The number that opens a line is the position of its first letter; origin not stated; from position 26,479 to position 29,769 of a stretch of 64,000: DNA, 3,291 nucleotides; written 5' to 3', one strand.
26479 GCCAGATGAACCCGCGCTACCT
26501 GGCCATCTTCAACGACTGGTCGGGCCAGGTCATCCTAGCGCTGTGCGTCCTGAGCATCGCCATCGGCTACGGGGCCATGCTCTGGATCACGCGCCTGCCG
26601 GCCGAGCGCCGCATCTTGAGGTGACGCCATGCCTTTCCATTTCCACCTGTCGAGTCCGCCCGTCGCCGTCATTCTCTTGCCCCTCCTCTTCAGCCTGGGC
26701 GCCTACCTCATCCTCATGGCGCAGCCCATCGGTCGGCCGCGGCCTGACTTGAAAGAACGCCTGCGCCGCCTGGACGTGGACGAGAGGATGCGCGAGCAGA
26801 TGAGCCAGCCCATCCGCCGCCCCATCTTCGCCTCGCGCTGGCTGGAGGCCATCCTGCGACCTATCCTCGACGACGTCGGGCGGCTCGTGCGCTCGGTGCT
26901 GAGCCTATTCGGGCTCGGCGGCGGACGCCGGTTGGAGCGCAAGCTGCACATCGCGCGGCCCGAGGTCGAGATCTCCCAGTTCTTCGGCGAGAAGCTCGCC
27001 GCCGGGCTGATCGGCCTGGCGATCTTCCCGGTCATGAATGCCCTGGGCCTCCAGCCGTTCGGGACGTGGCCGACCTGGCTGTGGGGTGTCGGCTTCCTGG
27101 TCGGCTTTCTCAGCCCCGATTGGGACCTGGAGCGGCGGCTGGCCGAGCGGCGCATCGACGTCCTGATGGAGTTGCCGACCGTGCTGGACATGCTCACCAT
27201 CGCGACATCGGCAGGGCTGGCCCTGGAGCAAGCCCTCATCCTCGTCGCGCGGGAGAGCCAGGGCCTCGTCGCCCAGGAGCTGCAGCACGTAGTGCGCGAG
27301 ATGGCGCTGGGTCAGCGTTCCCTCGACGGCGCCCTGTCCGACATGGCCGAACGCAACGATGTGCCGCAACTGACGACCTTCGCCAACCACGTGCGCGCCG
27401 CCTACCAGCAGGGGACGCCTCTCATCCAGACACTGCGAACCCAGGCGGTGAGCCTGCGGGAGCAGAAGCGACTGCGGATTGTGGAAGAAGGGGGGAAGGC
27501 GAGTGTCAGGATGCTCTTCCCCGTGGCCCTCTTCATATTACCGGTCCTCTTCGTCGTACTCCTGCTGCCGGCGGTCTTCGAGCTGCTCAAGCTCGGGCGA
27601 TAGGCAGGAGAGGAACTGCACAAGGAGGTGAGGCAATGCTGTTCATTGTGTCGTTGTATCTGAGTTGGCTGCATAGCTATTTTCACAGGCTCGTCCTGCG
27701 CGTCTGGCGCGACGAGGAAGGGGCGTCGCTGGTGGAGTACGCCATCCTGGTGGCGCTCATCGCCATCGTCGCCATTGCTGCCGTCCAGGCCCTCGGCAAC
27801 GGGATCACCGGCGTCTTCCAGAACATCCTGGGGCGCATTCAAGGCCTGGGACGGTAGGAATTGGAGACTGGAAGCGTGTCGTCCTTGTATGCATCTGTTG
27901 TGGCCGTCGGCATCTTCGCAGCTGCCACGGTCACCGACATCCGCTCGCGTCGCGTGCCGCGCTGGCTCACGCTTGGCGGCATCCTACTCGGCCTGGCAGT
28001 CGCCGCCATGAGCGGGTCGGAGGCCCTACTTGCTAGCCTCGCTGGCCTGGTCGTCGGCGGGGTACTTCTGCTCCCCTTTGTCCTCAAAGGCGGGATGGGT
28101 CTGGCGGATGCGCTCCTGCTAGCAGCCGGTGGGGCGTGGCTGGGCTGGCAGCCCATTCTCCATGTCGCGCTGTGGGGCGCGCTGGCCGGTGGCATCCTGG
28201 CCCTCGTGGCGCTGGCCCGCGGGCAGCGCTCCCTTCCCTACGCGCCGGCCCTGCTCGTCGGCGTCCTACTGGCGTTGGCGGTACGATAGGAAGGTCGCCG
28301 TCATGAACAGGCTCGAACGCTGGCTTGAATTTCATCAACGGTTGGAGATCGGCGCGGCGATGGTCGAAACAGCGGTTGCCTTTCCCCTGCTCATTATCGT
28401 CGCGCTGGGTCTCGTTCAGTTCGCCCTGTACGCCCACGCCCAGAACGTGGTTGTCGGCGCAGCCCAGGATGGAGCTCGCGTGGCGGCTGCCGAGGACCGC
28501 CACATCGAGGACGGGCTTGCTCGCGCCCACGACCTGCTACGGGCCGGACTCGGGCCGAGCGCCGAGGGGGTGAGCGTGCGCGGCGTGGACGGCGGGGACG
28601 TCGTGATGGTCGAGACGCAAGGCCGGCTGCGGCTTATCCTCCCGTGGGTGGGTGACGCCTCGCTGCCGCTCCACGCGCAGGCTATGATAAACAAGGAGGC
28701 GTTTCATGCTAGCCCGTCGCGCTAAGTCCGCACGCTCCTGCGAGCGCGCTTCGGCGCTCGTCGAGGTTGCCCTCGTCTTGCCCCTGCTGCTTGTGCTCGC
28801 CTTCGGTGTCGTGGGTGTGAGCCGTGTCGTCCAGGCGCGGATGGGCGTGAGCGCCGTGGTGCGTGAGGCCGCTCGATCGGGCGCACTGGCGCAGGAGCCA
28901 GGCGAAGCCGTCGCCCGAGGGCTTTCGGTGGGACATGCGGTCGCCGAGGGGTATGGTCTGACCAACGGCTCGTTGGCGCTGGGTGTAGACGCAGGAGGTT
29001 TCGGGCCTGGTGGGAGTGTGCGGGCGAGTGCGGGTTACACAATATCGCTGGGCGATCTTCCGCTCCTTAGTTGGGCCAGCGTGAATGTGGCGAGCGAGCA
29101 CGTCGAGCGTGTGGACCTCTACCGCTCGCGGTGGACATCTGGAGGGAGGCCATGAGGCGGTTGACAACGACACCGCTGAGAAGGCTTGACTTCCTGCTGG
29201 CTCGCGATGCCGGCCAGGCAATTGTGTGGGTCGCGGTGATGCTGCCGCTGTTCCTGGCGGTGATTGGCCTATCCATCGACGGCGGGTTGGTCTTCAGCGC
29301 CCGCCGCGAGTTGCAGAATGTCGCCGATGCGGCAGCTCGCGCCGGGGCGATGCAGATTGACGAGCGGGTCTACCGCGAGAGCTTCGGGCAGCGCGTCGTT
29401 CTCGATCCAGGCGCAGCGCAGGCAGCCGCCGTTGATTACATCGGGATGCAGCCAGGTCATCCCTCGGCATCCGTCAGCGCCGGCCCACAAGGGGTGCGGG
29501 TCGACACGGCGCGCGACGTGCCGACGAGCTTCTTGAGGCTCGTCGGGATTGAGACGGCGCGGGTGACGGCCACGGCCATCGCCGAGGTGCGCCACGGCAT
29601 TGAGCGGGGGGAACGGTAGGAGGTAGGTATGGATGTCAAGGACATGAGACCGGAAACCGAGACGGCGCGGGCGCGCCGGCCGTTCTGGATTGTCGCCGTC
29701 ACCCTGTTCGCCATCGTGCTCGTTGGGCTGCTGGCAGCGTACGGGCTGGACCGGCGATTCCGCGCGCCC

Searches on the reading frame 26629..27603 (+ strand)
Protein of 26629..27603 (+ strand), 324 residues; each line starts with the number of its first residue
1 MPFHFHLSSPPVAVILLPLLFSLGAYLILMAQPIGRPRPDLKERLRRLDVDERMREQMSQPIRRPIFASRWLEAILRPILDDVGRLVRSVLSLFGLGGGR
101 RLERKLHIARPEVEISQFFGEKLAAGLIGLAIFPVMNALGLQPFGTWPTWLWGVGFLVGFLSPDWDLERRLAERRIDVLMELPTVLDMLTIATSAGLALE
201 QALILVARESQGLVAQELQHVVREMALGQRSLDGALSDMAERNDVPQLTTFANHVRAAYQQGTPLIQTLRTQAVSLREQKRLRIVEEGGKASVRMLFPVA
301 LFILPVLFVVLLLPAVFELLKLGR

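Call 13: find_encoding_contigs(protein=window:26629-27603:+, flank=10000, max_places=10)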
Protein window:26629-27603:+ (324 aa): no gene with exactly this product is on record in the collection.

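Call 14: search_protein_families(library=pfam, proteins=[window:26629-27603:+])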
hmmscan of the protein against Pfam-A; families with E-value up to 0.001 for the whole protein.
window:26629-27603:+ (324 aa): 1 family
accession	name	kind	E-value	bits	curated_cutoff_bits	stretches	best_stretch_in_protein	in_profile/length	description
PF00482.28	T2SSF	-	1.3e-17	64.3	25.2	1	186-312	2-124/125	Type II secretion system (T2SS), protein F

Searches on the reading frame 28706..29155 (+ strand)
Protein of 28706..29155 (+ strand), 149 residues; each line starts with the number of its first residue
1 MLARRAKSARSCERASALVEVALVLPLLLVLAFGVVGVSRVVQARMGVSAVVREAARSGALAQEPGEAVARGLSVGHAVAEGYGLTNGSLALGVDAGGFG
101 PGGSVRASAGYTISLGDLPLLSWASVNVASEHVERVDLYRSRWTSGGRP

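Call 14: search_protein_families(library=pfam, proteins=[window:28706-29155:+])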
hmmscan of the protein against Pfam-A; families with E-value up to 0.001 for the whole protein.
window:28706-29155:+ (149 aa): 1 family
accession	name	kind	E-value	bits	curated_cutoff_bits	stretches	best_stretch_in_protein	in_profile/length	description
PF07811.17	TadE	-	5.7e-11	42.8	22.9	1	16-57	2-43/43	TadE-like protein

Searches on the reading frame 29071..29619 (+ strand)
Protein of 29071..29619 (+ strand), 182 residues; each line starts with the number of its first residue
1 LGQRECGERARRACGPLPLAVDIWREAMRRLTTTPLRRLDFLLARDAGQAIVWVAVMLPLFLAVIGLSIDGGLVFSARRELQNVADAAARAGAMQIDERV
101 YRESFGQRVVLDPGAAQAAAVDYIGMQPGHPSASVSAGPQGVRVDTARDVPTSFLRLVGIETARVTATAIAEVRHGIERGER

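Call 14: search_protein_families(library=pfam, proteins=[window:29071-29619:+])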
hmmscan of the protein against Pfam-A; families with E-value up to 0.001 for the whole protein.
window:29071-29619:+ (182 aa): 3 families
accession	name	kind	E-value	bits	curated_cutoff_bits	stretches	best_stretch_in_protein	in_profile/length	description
PF13400.11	Tad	-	1.3e-13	51.4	22.3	1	48-95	1-47/47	Putative Flp pilus-assembly TadE/G-like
PF07811.17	TadE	-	9.6e-10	38.9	22.9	1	48-90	1-43/43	TadE-like protein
PF09977.15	Tad_C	-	5e-06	27.9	22.1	1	80-171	16-93/93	Putative Tad-like Flp pilus-assembly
